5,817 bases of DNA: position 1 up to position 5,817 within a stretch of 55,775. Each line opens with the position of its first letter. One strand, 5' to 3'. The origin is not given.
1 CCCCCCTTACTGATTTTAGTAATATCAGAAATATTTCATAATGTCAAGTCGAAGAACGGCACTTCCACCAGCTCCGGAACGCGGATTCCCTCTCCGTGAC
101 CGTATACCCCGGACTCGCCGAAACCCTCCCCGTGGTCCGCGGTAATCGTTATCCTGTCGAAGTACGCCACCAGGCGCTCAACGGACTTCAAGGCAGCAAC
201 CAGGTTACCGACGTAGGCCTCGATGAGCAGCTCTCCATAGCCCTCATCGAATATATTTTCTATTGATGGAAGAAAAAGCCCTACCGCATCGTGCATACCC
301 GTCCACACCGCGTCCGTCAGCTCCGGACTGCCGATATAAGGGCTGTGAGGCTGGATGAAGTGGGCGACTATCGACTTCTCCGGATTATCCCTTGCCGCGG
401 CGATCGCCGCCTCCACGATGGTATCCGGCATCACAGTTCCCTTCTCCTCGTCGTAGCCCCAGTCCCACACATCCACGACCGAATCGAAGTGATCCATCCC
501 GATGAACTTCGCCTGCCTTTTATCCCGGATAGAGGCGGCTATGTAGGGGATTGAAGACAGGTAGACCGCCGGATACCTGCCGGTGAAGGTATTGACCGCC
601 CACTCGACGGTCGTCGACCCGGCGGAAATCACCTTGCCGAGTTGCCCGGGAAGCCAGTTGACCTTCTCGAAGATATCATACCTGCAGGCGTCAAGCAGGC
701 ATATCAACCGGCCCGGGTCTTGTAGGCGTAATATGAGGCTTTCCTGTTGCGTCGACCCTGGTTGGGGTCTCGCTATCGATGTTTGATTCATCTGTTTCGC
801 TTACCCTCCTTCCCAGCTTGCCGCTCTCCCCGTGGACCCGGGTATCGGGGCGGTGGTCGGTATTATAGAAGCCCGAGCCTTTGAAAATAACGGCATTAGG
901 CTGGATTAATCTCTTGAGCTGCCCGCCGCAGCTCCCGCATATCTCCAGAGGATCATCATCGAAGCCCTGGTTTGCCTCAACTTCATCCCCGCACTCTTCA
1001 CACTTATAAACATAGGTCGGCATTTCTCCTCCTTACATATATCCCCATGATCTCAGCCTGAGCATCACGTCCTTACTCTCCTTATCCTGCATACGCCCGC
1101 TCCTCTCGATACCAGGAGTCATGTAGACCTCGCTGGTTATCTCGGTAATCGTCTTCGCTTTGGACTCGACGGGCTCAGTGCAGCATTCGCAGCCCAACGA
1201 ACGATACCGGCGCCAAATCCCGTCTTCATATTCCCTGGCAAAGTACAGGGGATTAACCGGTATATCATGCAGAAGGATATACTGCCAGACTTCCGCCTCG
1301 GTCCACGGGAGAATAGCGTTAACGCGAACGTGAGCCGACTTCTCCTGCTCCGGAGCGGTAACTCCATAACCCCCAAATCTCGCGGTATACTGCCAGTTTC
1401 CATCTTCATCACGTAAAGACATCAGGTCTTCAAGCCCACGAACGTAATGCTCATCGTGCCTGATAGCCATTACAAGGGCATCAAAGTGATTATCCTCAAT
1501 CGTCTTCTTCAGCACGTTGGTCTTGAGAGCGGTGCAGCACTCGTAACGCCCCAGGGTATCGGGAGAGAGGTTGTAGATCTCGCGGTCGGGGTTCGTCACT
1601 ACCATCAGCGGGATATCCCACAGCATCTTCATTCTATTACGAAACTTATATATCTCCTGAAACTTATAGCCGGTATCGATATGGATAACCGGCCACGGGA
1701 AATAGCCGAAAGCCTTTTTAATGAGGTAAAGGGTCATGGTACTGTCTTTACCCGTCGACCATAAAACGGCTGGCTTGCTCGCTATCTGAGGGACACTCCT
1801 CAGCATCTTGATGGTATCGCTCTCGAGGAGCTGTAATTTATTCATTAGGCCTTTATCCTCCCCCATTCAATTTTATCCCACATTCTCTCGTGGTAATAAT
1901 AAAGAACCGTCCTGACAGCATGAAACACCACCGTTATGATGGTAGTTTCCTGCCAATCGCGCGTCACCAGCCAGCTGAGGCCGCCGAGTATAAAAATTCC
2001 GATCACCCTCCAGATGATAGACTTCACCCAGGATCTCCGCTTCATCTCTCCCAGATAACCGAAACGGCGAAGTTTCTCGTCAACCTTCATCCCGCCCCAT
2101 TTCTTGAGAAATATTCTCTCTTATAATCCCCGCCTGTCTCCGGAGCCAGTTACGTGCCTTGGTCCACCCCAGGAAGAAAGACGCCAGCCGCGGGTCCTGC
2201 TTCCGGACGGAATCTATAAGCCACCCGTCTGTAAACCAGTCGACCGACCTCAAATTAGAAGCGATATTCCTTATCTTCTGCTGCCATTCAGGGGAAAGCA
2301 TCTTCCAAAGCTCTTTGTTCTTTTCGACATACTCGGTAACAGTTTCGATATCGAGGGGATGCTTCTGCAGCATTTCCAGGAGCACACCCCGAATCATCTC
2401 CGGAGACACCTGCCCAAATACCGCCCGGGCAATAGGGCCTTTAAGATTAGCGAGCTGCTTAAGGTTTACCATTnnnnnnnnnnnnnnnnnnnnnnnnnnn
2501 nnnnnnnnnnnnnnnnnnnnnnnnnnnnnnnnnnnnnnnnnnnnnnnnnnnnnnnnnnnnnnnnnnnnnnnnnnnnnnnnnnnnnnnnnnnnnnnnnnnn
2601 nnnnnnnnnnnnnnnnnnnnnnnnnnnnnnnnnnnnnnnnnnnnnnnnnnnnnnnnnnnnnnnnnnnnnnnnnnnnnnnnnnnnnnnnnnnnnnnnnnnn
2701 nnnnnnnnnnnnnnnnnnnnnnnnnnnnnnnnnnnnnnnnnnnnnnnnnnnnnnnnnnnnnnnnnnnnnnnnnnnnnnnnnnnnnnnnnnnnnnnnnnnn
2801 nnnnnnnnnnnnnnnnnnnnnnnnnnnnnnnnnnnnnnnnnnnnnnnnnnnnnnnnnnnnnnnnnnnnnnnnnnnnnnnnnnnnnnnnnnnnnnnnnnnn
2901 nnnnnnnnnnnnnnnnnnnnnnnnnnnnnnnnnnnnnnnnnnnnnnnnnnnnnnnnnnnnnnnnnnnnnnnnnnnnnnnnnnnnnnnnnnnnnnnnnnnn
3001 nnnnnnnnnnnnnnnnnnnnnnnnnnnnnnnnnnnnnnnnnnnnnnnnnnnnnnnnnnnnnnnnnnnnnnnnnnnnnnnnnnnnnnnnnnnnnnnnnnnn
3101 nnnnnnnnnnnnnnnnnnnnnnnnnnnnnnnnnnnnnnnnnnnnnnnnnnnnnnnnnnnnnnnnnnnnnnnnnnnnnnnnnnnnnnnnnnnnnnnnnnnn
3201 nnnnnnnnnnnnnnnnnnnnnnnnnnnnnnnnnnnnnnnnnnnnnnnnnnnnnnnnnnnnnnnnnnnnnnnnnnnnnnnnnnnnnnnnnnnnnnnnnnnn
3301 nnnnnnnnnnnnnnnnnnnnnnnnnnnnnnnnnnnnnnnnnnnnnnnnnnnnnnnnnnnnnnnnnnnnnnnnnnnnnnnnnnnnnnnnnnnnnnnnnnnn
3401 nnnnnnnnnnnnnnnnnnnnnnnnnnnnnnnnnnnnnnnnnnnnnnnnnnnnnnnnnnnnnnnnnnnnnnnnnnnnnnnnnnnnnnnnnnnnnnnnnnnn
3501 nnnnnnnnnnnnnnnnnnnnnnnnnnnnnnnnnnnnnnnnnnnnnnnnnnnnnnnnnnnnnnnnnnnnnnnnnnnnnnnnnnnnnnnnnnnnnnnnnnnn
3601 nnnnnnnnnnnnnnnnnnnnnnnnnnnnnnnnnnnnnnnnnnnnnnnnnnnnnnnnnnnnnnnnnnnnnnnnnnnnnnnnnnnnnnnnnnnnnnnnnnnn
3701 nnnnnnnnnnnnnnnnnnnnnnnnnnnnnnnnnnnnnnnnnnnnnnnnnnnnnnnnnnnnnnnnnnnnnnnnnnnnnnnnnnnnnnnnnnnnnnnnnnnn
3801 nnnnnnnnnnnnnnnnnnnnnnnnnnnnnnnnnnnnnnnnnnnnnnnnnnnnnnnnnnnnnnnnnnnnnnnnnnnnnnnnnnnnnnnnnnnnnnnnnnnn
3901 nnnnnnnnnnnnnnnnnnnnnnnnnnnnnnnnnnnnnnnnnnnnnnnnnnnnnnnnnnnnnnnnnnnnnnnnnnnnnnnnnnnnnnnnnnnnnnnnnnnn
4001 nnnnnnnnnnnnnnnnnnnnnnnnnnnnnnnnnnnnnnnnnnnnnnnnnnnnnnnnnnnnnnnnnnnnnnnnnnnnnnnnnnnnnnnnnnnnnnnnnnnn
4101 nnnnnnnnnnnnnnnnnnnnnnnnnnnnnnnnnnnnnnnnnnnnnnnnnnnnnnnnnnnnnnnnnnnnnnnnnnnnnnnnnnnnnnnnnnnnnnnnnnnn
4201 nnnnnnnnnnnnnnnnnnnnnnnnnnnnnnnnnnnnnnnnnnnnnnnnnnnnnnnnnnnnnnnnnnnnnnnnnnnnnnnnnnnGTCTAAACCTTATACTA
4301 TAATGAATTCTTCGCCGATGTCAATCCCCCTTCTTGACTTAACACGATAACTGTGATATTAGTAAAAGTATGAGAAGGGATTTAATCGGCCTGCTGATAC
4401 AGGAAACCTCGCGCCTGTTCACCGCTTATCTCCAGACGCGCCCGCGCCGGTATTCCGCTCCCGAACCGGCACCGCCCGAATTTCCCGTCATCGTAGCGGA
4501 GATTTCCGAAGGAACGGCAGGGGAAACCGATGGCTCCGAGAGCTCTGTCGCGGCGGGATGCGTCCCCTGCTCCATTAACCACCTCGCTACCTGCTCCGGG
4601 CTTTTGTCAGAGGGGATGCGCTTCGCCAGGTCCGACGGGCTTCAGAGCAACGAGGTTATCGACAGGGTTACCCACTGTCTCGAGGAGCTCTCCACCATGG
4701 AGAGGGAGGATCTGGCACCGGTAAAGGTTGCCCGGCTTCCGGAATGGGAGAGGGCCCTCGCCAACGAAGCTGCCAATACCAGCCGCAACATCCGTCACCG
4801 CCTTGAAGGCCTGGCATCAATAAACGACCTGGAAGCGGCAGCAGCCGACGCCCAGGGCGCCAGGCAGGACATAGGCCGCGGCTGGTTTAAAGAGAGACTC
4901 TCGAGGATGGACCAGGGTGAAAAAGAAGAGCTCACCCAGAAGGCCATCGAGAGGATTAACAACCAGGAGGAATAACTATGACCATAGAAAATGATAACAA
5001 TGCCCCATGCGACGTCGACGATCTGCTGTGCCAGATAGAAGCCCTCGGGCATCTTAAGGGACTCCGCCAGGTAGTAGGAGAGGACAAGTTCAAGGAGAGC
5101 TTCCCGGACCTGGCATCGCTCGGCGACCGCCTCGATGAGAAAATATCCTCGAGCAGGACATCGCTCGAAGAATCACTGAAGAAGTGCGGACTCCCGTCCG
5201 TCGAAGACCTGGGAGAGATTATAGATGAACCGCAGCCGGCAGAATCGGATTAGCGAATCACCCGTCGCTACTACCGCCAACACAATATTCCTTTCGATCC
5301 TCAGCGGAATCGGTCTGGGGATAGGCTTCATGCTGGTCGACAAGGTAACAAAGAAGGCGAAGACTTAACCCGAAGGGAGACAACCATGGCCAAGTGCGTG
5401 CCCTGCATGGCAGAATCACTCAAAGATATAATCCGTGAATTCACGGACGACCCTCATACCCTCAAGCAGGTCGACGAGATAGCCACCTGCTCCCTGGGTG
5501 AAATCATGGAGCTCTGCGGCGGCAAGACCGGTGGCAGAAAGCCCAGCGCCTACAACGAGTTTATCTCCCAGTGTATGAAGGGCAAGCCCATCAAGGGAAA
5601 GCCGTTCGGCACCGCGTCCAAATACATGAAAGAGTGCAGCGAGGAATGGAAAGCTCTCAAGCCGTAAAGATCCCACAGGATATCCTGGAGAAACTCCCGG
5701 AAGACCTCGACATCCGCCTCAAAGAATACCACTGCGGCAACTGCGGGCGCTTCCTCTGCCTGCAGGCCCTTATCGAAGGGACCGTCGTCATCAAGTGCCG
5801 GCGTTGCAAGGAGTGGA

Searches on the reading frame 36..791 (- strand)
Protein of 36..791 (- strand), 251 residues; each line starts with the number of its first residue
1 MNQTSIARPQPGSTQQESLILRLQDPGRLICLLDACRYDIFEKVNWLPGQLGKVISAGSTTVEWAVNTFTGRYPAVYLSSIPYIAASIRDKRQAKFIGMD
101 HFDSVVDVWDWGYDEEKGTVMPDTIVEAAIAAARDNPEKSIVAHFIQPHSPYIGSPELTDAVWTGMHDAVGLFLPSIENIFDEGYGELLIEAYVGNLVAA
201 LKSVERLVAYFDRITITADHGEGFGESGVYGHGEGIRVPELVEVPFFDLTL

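Call 55: search_protein_families(library=pfam, proteins=[window:36-791:-], max_evalue=0.01)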
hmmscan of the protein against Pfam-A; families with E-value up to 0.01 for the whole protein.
window:36-791:- (251 aa): 1 family
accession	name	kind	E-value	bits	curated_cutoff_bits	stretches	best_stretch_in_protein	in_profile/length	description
PF00884.28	Sulfatase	-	0.0007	19.4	25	1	118-247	142-270/301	Sulfatase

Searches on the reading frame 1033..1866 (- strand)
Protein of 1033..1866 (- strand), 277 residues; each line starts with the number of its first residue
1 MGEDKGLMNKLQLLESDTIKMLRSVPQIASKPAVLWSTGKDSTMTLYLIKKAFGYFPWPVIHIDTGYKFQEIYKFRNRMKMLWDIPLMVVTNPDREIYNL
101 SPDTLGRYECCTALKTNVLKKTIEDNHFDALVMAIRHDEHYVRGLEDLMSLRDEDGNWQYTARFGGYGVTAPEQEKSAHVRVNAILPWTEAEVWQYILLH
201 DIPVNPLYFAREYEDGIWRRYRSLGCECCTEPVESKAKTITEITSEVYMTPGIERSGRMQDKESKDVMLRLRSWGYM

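Call 12: search_protein_families(library=phrogs, proteins=[window:1033-1866:-], max_evalue=0.001)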
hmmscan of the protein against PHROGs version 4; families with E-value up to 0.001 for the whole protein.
window:1033-1866:- (277 aa): 2 families
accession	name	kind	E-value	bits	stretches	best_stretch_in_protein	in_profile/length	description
phrog_424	-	moron, auxiliary metabolic gene and host takeover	3.3e-23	83.4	1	12-211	143-329/460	phosphoadenosine phosphosulfate reductase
phrog_2302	-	moron, auxiliary metabolic gene and host takeover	0.00056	19.9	0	179-210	195-226/381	phosphoadenosine phosphosulfate reductase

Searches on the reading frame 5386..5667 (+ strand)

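Call 75: search_protein_families(library=pfam, proteins=[window:5386-5667:+], max_evalue=0.05)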
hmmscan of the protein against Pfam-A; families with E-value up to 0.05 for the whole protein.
window:5386-5667:+ (93 aa): 1 family
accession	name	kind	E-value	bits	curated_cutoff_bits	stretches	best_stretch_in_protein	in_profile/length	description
PF09011.16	HMG_box_2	-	0.0066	17.5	22.4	1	51-92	6-46/72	HMG-box domain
